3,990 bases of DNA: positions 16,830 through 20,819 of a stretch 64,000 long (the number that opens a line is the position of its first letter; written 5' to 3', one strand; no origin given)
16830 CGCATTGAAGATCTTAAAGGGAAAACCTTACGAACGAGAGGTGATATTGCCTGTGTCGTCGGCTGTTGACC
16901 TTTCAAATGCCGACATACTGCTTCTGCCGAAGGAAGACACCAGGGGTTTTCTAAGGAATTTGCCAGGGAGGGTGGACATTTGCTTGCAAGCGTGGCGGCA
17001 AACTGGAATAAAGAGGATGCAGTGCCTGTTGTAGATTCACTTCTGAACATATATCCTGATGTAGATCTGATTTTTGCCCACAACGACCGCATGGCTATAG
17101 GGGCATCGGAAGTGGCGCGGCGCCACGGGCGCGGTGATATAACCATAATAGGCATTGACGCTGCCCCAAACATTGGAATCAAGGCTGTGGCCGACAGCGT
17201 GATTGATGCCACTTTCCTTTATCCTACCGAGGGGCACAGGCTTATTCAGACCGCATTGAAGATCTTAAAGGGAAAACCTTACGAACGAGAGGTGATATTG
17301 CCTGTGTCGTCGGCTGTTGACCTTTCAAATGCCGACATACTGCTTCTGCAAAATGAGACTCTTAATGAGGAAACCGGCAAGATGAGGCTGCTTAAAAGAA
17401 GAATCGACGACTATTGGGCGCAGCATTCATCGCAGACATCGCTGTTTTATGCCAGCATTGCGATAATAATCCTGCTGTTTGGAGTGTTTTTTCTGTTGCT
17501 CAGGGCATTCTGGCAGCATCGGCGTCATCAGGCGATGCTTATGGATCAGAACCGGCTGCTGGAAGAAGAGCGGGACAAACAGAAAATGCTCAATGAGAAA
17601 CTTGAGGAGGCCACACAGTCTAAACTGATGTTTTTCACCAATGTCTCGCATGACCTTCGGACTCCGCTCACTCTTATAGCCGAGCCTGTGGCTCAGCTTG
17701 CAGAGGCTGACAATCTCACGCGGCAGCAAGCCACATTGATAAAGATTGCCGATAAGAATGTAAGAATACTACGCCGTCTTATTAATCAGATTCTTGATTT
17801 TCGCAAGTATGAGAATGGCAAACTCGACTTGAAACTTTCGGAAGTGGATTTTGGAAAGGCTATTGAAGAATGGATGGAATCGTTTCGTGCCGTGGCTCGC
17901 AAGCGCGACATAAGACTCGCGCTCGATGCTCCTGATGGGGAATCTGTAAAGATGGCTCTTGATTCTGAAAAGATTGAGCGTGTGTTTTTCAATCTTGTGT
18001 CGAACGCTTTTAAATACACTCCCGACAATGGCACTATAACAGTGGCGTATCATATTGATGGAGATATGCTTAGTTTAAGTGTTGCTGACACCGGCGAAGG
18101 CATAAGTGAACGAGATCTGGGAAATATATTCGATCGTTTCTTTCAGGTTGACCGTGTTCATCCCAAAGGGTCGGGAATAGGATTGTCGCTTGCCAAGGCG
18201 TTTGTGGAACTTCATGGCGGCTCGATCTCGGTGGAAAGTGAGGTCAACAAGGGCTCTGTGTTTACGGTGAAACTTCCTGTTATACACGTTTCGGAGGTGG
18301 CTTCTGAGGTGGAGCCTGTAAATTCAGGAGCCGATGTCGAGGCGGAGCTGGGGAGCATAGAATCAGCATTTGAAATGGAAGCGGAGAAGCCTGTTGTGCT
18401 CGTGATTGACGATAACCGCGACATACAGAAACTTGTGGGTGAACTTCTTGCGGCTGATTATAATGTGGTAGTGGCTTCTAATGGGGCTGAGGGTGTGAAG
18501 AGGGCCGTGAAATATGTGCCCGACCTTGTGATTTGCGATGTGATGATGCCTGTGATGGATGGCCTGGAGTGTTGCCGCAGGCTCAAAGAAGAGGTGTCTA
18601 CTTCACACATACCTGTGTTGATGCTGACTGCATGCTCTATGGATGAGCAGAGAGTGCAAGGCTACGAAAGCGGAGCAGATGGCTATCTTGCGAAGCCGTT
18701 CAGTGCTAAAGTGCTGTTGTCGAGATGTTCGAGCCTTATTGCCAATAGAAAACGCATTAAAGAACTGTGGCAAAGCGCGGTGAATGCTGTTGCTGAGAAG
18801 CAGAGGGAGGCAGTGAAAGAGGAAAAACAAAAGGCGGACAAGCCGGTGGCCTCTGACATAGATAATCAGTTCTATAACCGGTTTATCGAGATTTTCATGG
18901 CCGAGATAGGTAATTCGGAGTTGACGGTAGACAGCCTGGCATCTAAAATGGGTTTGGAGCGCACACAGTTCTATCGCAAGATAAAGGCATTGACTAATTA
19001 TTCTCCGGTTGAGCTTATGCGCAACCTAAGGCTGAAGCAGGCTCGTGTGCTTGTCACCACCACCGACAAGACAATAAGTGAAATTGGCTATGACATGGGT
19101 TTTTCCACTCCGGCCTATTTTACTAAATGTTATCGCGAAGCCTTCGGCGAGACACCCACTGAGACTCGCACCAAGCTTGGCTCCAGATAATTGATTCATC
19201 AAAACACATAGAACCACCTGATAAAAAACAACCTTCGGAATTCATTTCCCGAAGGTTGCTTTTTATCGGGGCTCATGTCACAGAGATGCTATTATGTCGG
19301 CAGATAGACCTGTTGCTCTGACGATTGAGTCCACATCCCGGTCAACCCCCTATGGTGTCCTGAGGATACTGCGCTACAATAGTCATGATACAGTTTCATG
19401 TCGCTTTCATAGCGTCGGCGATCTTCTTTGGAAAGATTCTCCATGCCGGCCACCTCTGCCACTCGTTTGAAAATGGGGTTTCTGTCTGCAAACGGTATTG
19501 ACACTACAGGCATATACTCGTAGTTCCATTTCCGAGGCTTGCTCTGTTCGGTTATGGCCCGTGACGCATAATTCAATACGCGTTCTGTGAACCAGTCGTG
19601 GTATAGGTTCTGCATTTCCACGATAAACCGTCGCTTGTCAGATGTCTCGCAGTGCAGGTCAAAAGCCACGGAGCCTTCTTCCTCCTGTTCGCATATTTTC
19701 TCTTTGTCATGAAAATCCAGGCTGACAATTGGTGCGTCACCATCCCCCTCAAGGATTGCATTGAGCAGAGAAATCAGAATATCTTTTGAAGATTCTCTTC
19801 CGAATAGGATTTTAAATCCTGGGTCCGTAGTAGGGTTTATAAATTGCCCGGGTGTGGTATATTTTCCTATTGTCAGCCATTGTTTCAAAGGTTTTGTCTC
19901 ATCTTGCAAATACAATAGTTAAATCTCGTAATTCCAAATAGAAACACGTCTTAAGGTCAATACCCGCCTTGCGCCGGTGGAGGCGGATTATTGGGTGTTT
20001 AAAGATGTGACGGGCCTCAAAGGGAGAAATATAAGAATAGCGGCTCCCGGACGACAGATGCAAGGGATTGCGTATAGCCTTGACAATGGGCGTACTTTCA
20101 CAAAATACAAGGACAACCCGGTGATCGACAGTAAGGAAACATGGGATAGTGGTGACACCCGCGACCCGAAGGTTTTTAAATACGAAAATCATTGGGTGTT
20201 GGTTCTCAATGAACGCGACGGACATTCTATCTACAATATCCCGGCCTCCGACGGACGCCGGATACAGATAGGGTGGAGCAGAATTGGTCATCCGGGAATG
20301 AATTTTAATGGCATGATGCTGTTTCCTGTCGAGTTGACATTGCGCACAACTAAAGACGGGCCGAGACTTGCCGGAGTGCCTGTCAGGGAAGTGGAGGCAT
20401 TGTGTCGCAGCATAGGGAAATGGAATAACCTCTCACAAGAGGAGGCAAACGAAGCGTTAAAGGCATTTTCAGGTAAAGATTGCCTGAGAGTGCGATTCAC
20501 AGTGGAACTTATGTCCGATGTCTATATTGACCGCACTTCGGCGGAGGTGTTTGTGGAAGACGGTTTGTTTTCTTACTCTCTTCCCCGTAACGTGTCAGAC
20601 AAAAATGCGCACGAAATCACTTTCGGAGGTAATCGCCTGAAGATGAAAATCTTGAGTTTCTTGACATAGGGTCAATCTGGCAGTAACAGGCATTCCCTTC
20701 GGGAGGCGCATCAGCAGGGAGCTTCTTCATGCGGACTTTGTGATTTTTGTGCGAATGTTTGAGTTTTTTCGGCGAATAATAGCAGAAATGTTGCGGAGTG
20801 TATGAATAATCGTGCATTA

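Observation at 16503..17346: Perfect 422-bp tandem duplication frameshifts the first fructan-PUL hybrid two-component sensor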

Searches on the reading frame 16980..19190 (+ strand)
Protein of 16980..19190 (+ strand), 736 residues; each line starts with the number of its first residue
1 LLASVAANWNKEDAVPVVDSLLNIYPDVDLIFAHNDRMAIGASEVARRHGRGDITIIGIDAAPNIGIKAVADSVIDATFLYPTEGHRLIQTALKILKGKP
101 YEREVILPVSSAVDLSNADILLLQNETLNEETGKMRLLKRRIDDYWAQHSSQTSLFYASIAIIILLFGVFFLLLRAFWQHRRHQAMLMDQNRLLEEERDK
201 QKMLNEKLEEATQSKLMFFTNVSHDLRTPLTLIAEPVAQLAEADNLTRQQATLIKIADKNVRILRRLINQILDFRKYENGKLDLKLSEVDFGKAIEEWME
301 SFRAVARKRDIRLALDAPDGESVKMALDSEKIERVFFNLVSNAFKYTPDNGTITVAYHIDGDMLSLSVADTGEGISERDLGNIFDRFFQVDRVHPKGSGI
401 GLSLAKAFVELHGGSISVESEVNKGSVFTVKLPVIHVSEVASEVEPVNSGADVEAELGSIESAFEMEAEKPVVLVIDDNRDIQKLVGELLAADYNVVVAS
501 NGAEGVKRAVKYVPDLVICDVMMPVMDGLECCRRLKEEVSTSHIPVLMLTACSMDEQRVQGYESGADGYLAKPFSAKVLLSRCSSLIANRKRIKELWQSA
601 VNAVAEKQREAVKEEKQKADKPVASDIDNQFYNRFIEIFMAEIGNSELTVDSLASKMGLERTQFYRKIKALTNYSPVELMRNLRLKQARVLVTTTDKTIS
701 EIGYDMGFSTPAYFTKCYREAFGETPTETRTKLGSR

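Call 7: search_protein_families(library=pfam, proteins=[window:16980-19190:+])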
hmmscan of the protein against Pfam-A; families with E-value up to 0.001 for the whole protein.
window:16980-19190:+ (736 aa): 6 families
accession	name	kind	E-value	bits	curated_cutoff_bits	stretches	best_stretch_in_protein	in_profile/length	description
PF02518.31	HATPase_c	-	1.1e-27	97.1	26.4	1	328-434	2-109/111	Histidine kinase-, DNA gyrase B-, and HSP90-like ATPase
PF00072.30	Response_reg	-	1.4e-26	93.3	30.2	1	473-582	1-109/111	Response regulator receiver domain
PF12833.13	HTH_18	-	9.1e-20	71.2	33.6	1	653-731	1-79/80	Helix-turn-helix domain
PF00512.31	HisKA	-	3.8e-11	43.3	26.9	1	215-280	2-66/66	His Kinase A (phospho-acceptor) domain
PF13407.12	Peripla_BP_4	-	1.8e-10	41.2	35.1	1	6-99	161-257/258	Periplasmic binding protein domain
PF00165.29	HTH_AraC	-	3.9e-09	36.8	26.6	1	694-731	6-42/42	Bacterial regulatory helix-turn-helix proteins, AraC family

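Call 23: list_cluster_members(proteins=[window:16992-19190:+, window:17022-19190:+, window:17112-19190:+, window:17187-19190:+, window:17199-19190:+, window:17256-19190:+, window:17292-19190:+, window:17298-19190:+, window:17304-19190:+])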
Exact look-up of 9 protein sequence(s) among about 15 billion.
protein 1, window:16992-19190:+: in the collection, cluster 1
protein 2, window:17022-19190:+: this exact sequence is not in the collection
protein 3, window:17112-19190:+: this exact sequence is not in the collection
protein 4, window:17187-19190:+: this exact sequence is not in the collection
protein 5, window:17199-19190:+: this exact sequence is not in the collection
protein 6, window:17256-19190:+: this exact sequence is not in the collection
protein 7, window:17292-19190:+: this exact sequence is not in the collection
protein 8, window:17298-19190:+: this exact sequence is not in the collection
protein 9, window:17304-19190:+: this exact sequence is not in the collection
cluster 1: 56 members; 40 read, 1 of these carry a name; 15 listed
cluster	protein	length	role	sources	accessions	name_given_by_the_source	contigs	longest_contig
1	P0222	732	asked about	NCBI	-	-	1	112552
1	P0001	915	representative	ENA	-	-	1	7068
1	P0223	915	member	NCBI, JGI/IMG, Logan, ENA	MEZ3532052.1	MAG: substrate-binding domain-containing protein [Muribaculaceae bacterium] | signal transduction histidine kinase/DNA-binding response OmpR family regulator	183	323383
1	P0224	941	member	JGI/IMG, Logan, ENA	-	-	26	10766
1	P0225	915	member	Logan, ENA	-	-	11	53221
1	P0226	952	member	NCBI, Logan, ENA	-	-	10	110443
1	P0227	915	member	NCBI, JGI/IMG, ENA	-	-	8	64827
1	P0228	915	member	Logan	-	-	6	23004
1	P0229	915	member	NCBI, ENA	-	-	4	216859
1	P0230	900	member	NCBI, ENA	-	-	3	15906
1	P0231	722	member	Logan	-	-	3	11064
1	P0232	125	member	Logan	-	-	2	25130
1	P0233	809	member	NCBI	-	-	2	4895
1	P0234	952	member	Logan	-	-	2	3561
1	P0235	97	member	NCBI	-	-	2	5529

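Call 24: find_encoding_contigs(protein=window:16992-19190:+, flank=10000, max_places=10)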
Protein window:16992-19190:+ (732 aa): no gene with exactly this product is on record in the collection.

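Call 27: search_solved_structures(query=P0223, show_alignments=1, max_evalue=1e-10)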
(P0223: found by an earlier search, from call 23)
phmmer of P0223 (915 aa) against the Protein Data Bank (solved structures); distinct sequences matched with E-value up to 1e-10: 195 (the best 60 are shown).
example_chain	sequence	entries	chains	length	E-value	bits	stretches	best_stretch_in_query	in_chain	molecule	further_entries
2x7x_A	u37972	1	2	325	2.1e-81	277.5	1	26-333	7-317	SENSOR PROTEIN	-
12aw_A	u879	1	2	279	8.6e-61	209.3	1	651-911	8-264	HYBRID TWO-COMPONENT SYSTEM PROTEIN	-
4i5s_A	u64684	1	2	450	8.1e-33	116.8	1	388-622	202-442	Putative histidine kinase CovS; VicK-like protein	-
7e7m_A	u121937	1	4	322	5.3e-32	114.1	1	27-289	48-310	D-ribose ABC transporter substrate-binding protein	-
4u7n_A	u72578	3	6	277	5.1e-30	107.5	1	392-613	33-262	Histidine protein kinase sensor protein | Histidine kinase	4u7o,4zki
5c93_A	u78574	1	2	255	5.2e-30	107.5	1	392-613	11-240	Histidine kinase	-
6qrj_A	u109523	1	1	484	1e-29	106.5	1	400-614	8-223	Hybrid kinase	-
9g85_A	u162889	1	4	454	2.2e-29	105.4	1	652-778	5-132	Response regulator PleD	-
2wb4_A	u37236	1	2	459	2.3e-29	105.4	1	652-778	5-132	DIGUANYLATE CYCLASE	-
9g86_A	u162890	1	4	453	2.3e-29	105.3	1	652-778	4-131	Response regulator PleD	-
1w25_A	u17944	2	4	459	2.4e-29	105.2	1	652-778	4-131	STALKED-CELL DIFFERENTIATION CONTROLLING PROTEIN | RESPONSE REGULATOR PLED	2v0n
5uht_A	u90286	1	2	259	3.6e-29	104.7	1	385-614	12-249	Sensor histidine kinase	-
2c2a_A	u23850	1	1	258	3.8e-29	104.6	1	385-614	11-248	SENSOR HISTIDINE KINASE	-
3dge_A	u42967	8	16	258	3.9e-29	104.6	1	385-614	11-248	Sensor protein | Histidine kinase | Sensor histidine kinase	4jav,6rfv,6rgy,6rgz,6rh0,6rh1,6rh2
4jas_A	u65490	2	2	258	6.9e-29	103.8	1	385-614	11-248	Histidine kinase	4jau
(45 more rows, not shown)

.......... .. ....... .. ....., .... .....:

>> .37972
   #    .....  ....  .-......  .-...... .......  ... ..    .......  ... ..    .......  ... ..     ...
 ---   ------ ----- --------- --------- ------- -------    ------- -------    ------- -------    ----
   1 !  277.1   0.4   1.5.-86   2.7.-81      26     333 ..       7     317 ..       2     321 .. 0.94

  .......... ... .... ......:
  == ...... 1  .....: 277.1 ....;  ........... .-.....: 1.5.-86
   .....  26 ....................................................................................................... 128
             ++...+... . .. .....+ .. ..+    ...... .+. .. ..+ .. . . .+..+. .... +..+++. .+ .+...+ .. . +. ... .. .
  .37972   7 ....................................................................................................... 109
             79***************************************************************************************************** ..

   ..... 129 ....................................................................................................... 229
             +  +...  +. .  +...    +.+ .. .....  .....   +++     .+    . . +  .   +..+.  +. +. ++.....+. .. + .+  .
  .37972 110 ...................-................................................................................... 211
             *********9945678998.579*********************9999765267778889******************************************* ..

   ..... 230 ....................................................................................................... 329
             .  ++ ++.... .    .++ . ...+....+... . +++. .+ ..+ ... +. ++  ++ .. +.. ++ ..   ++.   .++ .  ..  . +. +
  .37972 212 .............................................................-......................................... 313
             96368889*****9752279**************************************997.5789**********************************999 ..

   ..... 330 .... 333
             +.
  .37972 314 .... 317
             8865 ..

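Call 35: find_encoding_contigs(protein=P0231, flank=6000, max_places=5)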
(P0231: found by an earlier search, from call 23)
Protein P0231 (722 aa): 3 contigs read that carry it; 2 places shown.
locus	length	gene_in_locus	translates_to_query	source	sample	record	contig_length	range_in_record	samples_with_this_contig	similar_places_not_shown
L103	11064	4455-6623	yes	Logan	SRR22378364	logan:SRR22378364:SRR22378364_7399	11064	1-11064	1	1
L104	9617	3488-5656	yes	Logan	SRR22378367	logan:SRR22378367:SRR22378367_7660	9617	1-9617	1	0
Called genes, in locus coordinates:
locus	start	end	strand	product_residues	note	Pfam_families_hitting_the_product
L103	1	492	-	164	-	?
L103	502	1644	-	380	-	PF07690:MFS_1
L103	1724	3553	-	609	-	PF16352:DUF4980, PF22847:Glyco_hydro_43_rel (faint), PF00251:Glyco_hydro_32N, PF08244:Glyco_hydro_32C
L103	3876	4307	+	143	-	PF13407:Peripla_BP_4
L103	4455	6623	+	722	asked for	PF13407:Peripla_BP_4 (weak), PF00512:HisKA, PF02518:HATPase_c, PF00072:Response_reg, PF00165:HTH_AraC (faint), PF12833:HTH_18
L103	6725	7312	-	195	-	PF12784:PDDEXK_2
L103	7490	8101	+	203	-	PF00251:Glyco_hydro_32N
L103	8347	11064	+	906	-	?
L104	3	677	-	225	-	?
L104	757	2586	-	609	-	PF16352:DUF4980, PF22847:Glyco_hydro_43_rel (faint), PF00251:Glyco_hydro_32N, PF08244:Glyco_hydro_32C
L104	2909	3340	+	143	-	PF13407:Peripla_BP_4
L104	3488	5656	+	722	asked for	PF13407:Peripla_BP_4 (weak), PF00512:HisKA, PF02518:HATPase_c, PF00072:Response_reg, PF00165:HTH_AraC (faint), PF12833:HTH_18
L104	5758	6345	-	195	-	PF12784:PDDEXK_2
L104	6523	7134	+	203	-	PF00251:Glyco_hydro_32N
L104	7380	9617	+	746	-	?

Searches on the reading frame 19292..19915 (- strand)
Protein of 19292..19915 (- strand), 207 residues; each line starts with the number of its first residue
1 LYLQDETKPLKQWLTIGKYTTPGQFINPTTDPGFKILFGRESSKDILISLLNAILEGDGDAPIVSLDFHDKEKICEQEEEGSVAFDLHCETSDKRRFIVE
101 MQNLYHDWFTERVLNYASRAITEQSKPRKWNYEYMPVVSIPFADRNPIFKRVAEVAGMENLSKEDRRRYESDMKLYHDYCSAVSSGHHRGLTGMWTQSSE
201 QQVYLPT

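Call 7: search_protein_families(library=pfam, proteins=[window:19292-19915:-])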
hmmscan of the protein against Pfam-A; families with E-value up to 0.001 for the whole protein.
window:19292-19915:- (207 aa): 1 family
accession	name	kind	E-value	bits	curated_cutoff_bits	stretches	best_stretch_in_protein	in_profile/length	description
PF12784.13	PDDEXK_2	-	3.2e-33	115.8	27.4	1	28-141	1-113/229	PD-(D/E)XK nuclease family transposase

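Call 21: find_encoding_contigs(protein=window:19292-19888:-, flank=10000, max_places=10)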
Protein window:19292-19888:- (198 aa): 23 contigs read that carry it; 10 places shown.
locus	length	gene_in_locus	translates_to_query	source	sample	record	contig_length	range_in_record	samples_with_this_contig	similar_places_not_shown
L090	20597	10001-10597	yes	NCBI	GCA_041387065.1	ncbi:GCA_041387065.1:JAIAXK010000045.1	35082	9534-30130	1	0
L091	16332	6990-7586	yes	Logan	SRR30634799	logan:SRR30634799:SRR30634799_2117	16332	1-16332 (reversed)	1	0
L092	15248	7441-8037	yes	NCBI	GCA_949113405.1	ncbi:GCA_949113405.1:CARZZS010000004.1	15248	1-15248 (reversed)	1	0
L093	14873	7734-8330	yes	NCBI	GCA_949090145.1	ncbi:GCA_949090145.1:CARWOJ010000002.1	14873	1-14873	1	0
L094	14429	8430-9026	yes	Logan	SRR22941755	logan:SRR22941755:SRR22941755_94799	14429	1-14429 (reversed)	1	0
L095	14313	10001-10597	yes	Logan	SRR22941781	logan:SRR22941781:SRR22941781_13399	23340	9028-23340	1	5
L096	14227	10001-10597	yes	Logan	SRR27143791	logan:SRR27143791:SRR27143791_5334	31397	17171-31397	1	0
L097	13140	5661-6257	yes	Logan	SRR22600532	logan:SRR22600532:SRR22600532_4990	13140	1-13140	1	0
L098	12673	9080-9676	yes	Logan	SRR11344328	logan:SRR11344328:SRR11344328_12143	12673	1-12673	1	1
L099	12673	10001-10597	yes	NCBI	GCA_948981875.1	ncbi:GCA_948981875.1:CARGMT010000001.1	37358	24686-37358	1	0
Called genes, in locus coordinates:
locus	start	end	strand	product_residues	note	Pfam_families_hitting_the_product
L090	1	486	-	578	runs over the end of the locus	PF14322:SusD-like_3, PF07980:SusD_RagB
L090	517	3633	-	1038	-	PF13715:CarbopepD_reg_2, PF07715:Plug, PF00593:TonB_dep_Rec_b-barrel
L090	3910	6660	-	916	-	PF00532:Peripla_BP_1, PF13407:Peripla_BP_4, PF00512:HisKA, PF02518:HATPase_c, PF00072:Response_reg, PF12833:HTH_18, PF00165:HTH_AraC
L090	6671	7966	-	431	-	PF13424:TPR_12 (faint), PF00515:TPR_1 (faint), PF07719:TPR_2 (faint), PF13181:TPR_8 (faint), PF12833:HTH_18, PF00165:HTH_AraC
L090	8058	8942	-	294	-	PF08244:Glyco_hydro_32C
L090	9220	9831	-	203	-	PF00251:Glyco_hydro_32N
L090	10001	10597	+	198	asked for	PF12784:PDDEXK_2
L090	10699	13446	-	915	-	PF13407:Peripla_BP_4, PF00532:Peripla_BP_1 (weak), PF13377:Peripla_BP_3 (weak), PF00512:HisKA, PF02518:HATPase_c, PF00072:Response_reg, PF00165:HTH_AraC (faint), PF12833:HTH_18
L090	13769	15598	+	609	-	PF16352:DUF4980, PF22847:Glyco_hydro_43_rel (faint), PF00251:Glyco_hydro_32N, PF08244:Glyco_hydro_32C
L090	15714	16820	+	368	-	PF07690:MFS_1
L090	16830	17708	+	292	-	PF00294:PfkB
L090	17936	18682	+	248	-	PF00106:adh_short, PF08659:KR (weak), PF13561:adh_short_C2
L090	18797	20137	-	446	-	PF02684:LpxB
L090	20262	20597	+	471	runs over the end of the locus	-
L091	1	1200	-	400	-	?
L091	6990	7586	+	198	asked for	PF12784:PDDEXK_2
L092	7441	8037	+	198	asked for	PF12784:PDDEXK_2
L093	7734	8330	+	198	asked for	PF12784:PDDEXK_2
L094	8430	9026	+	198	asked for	PF12784:PDDEXK_2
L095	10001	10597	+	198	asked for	PF12784:PDDEXK_2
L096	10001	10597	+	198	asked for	PF12784:PDDEXK_2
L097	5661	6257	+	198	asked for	PF12784:PDDEXK_2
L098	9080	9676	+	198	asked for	PF12784:PDDEXK_2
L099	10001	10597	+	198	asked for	PF12784:PDDEXK_2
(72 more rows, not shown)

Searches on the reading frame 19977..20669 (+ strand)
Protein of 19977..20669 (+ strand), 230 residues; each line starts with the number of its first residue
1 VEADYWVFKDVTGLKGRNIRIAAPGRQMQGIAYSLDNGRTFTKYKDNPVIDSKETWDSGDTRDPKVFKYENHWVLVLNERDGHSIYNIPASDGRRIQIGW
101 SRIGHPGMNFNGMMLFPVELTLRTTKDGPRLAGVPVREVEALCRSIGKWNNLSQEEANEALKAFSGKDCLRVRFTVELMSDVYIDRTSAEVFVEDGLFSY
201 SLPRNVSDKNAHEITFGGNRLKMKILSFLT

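Call 7: search_protein_families(library=pfam, proteins=[window:19977-20669:+])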
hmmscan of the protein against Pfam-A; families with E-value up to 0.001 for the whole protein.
window:19977-20669:+ (230 aa): 1 family
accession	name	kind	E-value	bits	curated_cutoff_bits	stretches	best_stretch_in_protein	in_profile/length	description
PF00251.26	Glyco_hydro_32N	-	1e-12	48.7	22.1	1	26-81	96-152/307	Glycosyl hydrolases family 32 N-terminal domain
